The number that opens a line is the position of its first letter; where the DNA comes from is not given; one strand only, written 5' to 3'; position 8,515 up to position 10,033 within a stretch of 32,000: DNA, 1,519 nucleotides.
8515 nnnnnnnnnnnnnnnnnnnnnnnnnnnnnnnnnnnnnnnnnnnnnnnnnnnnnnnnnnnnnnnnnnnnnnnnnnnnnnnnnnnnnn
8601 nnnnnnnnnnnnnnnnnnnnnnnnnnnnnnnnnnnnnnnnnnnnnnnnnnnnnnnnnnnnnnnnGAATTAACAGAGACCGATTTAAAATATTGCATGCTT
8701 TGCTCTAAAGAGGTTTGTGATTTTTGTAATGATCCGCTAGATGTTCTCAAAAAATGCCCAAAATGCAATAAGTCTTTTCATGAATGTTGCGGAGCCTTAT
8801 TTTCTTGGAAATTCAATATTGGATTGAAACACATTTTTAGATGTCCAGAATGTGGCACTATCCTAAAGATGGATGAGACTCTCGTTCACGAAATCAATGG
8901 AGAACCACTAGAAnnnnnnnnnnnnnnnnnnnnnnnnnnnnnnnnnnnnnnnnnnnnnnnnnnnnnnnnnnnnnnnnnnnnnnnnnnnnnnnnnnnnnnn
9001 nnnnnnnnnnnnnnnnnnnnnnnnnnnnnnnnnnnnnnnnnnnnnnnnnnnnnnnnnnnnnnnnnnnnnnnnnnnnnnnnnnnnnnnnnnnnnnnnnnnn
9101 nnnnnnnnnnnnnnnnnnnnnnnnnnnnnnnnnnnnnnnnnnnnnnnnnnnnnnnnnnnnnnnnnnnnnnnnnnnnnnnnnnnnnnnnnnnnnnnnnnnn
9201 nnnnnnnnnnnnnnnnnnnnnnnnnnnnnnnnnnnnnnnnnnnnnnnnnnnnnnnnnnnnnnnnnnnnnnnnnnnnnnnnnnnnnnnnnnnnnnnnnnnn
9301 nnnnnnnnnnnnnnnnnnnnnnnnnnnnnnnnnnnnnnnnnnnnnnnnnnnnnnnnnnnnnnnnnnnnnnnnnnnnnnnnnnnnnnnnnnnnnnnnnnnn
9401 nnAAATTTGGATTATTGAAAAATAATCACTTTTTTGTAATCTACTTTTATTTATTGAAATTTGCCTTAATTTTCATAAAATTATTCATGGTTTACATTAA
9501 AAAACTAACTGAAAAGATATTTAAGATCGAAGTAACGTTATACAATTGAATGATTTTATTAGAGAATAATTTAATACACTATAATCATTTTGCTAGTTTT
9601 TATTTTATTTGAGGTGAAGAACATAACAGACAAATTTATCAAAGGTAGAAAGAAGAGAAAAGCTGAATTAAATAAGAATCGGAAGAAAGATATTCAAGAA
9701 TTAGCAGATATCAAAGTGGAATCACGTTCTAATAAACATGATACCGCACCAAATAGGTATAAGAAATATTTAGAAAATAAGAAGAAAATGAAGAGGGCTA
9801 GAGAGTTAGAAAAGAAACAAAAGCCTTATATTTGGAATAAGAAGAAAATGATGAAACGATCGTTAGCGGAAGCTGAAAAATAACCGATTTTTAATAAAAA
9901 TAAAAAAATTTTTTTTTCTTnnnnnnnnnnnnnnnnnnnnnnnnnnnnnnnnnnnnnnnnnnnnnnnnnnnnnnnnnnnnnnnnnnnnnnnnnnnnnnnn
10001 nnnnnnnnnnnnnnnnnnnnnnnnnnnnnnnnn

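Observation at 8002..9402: vWA-like domain fused to a PHD-type C4HC3 zinc finger and a terminal zinc ribbon, divergent from the GTPase-actin pair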

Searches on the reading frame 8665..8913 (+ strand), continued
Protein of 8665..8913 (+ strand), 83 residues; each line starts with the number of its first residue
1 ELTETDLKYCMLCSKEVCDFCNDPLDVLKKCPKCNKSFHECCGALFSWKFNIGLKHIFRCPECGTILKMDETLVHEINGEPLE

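Call 91: search_protein_families(library=pfam, proteins=[P0301, P0304, P0306, P0318, P0322, P0323, P0324, P0331, P0341, P0344], max_evalue=0.001)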
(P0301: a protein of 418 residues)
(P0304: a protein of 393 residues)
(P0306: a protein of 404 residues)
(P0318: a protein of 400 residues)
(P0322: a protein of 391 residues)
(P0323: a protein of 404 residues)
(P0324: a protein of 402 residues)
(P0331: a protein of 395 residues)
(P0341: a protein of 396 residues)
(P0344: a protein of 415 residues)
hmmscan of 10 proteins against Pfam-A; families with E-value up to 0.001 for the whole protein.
P0301 (418 aa): 9 families
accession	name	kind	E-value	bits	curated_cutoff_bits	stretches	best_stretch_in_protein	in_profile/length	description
PF13519.12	VWA_2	-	8.2e-15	55.8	27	1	10-122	1-106/107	von Willebrand factor type A domain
PF00092.34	VWA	-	8.8e-15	55.8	23.8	1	9-176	1-164/174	von Willebrand factor type A domain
PF04056.20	Ssl1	-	2.7e-08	34.3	27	1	13-192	1-177/193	Ssl1-like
PF13639.12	zf-RING_2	-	5.5e-06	27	27.3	1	245-294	2-43/44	Ring finger domain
PF22908.2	PHD_NSD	-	7e-06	26.7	23.9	1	364-401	4-43/57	Histone-lysine N-methyltransferase NSD-like, PHD zinc finger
PF13768.12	VWA_3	-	4.4e-05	24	27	1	11-171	4-153/155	von Willebrand factor type A domain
PF03850.20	Tfb4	-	4.5e-05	23.6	27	0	112-178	142-208/273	Transcription factor Tfb4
PF14446.12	Prok-RING_1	-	9.1e-05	22.8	29.1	1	362-398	4-38/54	Prokaryotic RING finger family 1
PF13240.11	Zn_Ribbon_1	-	0.00054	20.1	25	1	246-265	2-21/23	zinc-ribbon domain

P0304 (393 aa): 6 families
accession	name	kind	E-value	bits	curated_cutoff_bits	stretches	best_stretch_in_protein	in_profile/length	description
PF13519.12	VWA_2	-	1.1e-17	65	27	1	9-120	1-106/107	von Willebrand factor type A domain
PF00092.34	VWA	-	6.2e-16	59.6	23.8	1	8-178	1-166/174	von Willebrand factor type A domain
PF12861.13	zf-ANAPC11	-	1.8e-07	31.5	25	0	342-390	11-60/65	Anaphase-promoting complex subunit 11 RING-H2 finger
PF04056.20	Ssl1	-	5.3e-07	30.1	27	1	13-186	2-171/193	Ssl1-like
PF13639.12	zf-RING_2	-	8.7e-05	23.2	27.3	1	346-387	3-43/44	Ring finger domain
PF17120.11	zf-RING_16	-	0.00054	20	27.4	0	345-388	6-49/57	RING/Ubox like zinc-binding domain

P0306 (404 aa): 1 family
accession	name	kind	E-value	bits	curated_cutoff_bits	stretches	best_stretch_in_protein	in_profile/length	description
PF13519.12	VWA_2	-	0.00011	23.2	27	1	16-131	1-104/107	von Willebrand factor type A domain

P0318 (400 aa): 3 families
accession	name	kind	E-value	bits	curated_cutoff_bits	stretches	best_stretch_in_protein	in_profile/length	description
PF13519.12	VWA_2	-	1.8e-13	51.5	27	1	5-122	1-105/107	von Willebrand factor type A domain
PF00130.28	C1_1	-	0.00025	21.3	26.5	0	334-388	3-49/53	Phorbol esters/diacylglycerol binding domain (C1 domain)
PF13639.12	zf-RING_2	-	0.00047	20.8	27.3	0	241-295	2-43/44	Ring finger domain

P0322 (391 aa): 3 families
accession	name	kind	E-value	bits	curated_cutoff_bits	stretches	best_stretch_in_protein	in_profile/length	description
PF00092.34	VWA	-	3.2e-05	24.7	23.8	1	10-170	3-155/174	von Willebrand factor type A domain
PF13639.12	zf-RING_2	-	0.00024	21.7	27.3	0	238-292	2-43/44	Ring finger domain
PF00130.28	C1_1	-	0.00048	20.3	26.5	1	329-376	9-46/53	Phorbol esters/diacylglycerol binding domain (C1 domain)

P0323 (404 aa): 1 family
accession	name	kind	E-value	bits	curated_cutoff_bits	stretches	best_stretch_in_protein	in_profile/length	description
PF13519.12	VWA_2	-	2e-10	41.7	27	1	10-134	1-105/107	von Willebrand factor type A domain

P0324 (402 aa): 0 families

P0331 (395 aa): 4 families
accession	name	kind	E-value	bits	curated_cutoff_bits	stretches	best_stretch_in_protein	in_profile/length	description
PF13519.12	VWA_2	-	1.2e-11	45.7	27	1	9-121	1-106/107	von Willebrand factor type A domain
PF00092.34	VWA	-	1.3e-09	38.9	23.8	1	8-179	1-163/174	von Willebrand factor type A domain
PF04056.20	Ssl1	-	2.8e-07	31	27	1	14-117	3-105/193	Ssl1-like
PF03731.21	Ku_N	-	0.00024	21.3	20.6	0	63-164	78-181/220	Ku70/Ku80 N-terminal alpha/beta domain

P0341 (396 aa): 3 families
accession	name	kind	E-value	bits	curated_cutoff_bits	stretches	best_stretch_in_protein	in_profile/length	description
PF13519.12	VWA_2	-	1.1e-11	45.7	27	1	7-125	1-106/107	von Willebrand factor type A domain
PF04056.20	Ssl1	-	3.7e-08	33.9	27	1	11-156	2-140/193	Ssl1-like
PF13639.12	zf-RING_2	-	0.00068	20.3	27.3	0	346-392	2-44/44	Ring finger domain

P0344 (415 aa): 5 families
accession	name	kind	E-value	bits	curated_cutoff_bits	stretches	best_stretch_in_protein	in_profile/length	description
PF00092.34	VWA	-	8e-10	39.6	23.8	1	51-190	33-170/174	von Willebrand factor type A domain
PF03107.22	C1_2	-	0.00011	22.8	26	1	351-383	16-48/48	C1 domain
PF14446.12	Prok-RING_1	-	0.00045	20.5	29.1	1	354-385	6-37/54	Prokaryotic RING finger family 1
PF13639.12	zf-RING_2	-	0.00064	20.4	27.3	0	355-397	3-43/44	Ring finger domain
PF00130.28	C1_1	-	0.00093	19.4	26.5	1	353-390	12-50/53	Phorbol esters/diacylglycerol binding domain (C1 domain)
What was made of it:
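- On RING finger (cross-braced binuclear treble clef): This is met only in relatives (zf-ANAPC11 at 31.5 against 25; call 91).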

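Call 92: list_cluster_members(proteins=[P0301, P0304, P0306, P0318, P0322, P0323, P0324, P0331, P0341, P0344])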
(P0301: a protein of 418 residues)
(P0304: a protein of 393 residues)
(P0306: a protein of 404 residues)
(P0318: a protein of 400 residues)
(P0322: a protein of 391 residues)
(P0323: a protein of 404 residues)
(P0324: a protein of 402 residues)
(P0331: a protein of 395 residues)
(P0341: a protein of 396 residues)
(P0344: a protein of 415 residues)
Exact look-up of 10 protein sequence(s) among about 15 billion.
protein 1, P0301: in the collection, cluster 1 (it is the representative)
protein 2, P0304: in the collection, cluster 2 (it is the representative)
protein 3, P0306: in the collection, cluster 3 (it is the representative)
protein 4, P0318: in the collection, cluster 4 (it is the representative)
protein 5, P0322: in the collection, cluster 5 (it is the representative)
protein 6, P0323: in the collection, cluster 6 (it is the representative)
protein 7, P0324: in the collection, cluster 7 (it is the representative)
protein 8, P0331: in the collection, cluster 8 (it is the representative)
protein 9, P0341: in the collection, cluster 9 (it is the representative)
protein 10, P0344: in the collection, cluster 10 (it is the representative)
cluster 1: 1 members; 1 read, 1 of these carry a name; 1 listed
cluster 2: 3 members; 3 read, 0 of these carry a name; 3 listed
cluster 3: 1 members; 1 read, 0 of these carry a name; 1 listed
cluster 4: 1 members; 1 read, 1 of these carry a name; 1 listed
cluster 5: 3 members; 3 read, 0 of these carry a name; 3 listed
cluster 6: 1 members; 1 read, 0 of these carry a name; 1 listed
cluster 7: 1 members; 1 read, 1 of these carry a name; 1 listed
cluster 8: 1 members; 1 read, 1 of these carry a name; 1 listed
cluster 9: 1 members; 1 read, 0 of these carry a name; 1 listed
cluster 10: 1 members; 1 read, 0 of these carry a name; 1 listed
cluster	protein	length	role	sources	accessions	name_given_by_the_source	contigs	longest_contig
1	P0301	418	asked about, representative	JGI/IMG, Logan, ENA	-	uncharacterized protein YegL/predicted RNA-binding Zn-ribbon protein involved in ...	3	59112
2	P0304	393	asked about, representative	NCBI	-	-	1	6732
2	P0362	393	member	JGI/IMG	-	-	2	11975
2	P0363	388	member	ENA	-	-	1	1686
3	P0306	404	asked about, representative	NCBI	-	-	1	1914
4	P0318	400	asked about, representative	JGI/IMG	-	hypothetical protein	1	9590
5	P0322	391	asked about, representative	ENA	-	-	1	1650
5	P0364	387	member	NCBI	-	-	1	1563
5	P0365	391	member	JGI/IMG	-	-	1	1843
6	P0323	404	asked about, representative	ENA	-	-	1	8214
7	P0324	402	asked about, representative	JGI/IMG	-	hypothetical protein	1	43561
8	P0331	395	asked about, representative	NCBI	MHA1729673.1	MAG: vWA domain-containing protein [Promethearchaeota archaeon]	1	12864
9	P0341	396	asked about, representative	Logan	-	-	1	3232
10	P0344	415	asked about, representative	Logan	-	-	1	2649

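Call 93: find_homologous_proteins(query=P0301, max_evalue=0.00001)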
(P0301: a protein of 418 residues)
Query P0301 (418 aa): 20 proteins with E <= 0.00001 among 8000 candidates.
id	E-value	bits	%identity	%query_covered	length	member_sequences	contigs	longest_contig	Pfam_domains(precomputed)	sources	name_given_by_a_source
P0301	2.2e-278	941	100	100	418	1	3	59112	PF00092.35,PF22908.3,PF13519.13,PF04056.21,PF13639.13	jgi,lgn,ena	jgi:uncharacterized protein YegL/predicted RNA-binding Zn-ribbon protein involved in translation (DU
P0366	9.0e-151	521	57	100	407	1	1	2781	PF00092.35,PF03850.21,PF13519.13,PF04056.21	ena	-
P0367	1.0e-150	521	57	99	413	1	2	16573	PF00092.35,PF03850.21,PF13519.13,PF04056.21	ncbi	ncbi:MAG: VWA domain-containing protein [Promethearchaeota archaeon]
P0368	3.4e-147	509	57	100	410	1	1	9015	PF00092.35,PF13519.13,PF04056.21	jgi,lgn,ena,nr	nr:VWA domain-containing protein [Candidatus Sigynarchaeota archaeon]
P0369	3.3e-146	506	56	100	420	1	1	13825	PF00092.35,PF13519.13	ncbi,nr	ncbi:MAG: VWA domain-containing protein [Candidatus Lokiarchaeota archaeon]|nr:VWA domain-containing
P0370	3.6e-145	502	55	98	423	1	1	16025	PF00092.35,PF22908.3,PF13519.13,PF08746.18,PF04056.21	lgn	-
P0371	1.8e-143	497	55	99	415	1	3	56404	PF00092.35,PF03850.21,PF13519.13,PF04056.21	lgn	-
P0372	3.3e-143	496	55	99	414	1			PF00092.35,PF03850.21,PF13519.13,PF04056.21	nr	nr:VWA domain-containing protein [Candidatus Sigynarchaeum springense]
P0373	1.9e-141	490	56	100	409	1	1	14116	PF00092.35,PF03850.21,PF13519.13,PF04056.21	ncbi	ncbi:MAG: VWA domain-containing protein [Candidatus Hodarchaeota archaeon]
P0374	3.0e-141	489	55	100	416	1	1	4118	PF00092.35,PF13519.13,PF04056.21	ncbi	-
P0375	4.4e-141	489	54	100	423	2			PF00092.35,PF03850.21,PF13519.13,PF04056.21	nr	nr:VWA domain-containing protein [Candidatus Sigynarchaeum springense]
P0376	2.7e-140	486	53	99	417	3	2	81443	PF13768.13,PF00092.35,PF13519.13,PF04056.21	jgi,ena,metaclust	metaclust:\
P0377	4.4e-140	486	55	100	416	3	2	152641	PF00092.35,PF13519.13,PF04056.21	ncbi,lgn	-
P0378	1.8e-137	477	54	100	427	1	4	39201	PF00092.35,PF03850.21,PF13519.13,PF04056.21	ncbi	ncbi:MAG: VWA domain-containing protein [Candidatus Sigynarchaeota archaeon]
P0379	1.9e-136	474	55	100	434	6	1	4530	PF00092.35,PF13519.13,PF04056.21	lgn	-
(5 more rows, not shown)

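Call 94: find_encoding_contigs(protein=P0301, flank=7000, max_places=1)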
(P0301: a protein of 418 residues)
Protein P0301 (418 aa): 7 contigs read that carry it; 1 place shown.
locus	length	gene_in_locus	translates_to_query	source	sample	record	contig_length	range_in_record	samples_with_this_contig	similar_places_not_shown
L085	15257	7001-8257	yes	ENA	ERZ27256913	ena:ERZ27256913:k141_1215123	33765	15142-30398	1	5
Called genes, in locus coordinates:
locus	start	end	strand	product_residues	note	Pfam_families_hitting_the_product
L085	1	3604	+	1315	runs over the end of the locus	PF13584:BatD (weak), PF05753:TRAP_beta (weak)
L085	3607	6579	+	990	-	PF02687:FtsX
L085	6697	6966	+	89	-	-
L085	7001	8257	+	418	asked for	PF00092:VWA, PF04056:Ssl1, PF13519:VWA_2, PF22908:PHD_NSD (faint), PF13639:zf-RING_2 (weak)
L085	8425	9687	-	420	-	PF12679:ABC2_membrane_2, PF12698:ABC2_membrane_3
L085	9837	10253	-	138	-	-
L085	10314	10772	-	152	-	-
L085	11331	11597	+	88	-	-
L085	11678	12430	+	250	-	-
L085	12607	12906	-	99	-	-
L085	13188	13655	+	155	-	-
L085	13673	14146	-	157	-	-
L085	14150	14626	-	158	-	-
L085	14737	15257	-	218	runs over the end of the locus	PF04307:YdjM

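Call 95: find_encoding_contigs(protein=P0377, flank=7000, max_places=1)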
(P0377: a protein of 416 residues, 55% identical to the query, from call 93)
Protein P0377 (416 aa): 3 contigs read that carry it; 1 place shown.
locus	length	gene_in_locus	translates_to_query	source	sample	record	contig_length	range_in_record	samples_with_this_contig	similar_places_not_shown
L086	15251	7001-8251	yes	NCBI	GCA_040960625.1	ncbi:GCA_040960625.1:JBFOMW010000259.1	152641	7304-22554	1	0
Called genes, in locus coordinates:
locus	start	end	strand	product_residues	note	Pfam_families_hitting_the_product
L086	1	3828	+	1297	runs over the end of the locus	PF05753:TRAP_beta (faint)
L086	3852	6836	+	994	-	PF12704:MacB_PCD (weak), PF02687:FtsX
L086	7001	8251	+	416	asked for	PF00092:VWA, PF04056:Ssl1 (weak), PF13519:VWA_2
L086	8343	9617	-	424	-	PF12679:ABC2_membrane_2, PF12698:ABC2_membrane_3, PF01061:ABC2_membrane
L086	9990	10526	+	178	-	-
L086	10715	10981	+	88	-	-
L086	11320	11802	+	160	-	-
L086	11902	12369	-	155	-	-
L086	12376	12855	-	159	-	-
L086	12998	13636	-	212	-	-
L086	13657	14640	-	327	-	PF00294:PfkB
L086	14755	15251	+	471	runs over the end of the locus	-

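Call 96: find_encoding_contigs(protein=P0376, flank=7000, max_places=1)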
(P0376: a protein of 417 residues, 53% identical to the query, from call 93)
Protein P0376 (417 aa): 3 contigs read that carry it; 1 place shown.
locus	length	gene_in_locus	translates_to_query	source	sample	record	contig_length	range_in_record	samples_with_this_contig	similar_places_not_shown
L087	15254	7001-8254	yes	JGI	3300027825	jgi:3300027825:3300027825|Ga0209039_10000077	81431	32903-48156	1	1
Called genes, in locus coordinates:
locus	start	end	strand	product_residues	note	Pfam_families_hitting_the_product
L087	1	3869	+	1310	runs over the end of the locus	-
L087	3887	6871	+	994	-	PF02687:FtsX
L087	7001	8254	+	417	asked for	PF00092:VWA, PF13519:VWA_2, PF13768:VWA_3 (weak), PF04056:Ssl1 (faint)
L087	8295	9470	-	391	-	PF12679:ABC2_membrane_2, PF12698:ABC2_membrane_3, PF01061:ABC2_membrane (weak)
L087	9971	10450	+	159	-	-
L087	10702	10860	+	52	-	-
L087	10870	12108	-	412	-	PF27234:MJ0013, PF07282:Cas12f1-like_TNB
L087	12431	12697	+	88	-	-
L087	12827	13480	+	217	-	-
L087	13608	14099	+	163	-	-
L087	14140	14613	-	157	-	-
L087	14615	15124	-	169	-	-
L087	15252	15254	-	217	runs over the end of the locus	-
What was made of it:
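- Closest known: Asgard 'VWA domain-containing proteins' with two RING-like fingers. Different: They also sit next to FtsX/ABC-type membrane genes (calls 94-96).
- The p44-like relatives sit next to FtsX/ABC-type membrane genes (calls 94-96).
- Tried and rejected: FtsX/ABC-type membrane genes, no TFIIH-like partners (calls 94-96).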

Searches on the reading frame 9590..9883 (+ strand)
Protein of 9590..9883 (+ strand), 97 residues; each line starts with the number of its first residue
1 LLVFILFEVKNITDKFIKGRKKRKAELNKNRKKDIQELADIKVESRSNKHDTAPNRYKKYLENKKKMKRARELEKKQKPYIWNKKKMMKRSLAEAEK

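Call 3: search_protein_families(library=pfam, proteins=[window:9590-9883:+], max_evalue=1)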
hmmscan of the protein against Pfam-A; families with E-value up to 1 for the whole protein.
window:9590-9883:+ (97 aa): 1 family
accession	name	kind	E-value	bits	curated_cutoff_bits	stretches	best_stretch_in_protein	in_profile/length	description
PF03308.22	MeaB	-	0.2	11.1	23.1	1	9-83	143-215/273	Methylmalonyl Co-A mutase-associated GTPase MeaB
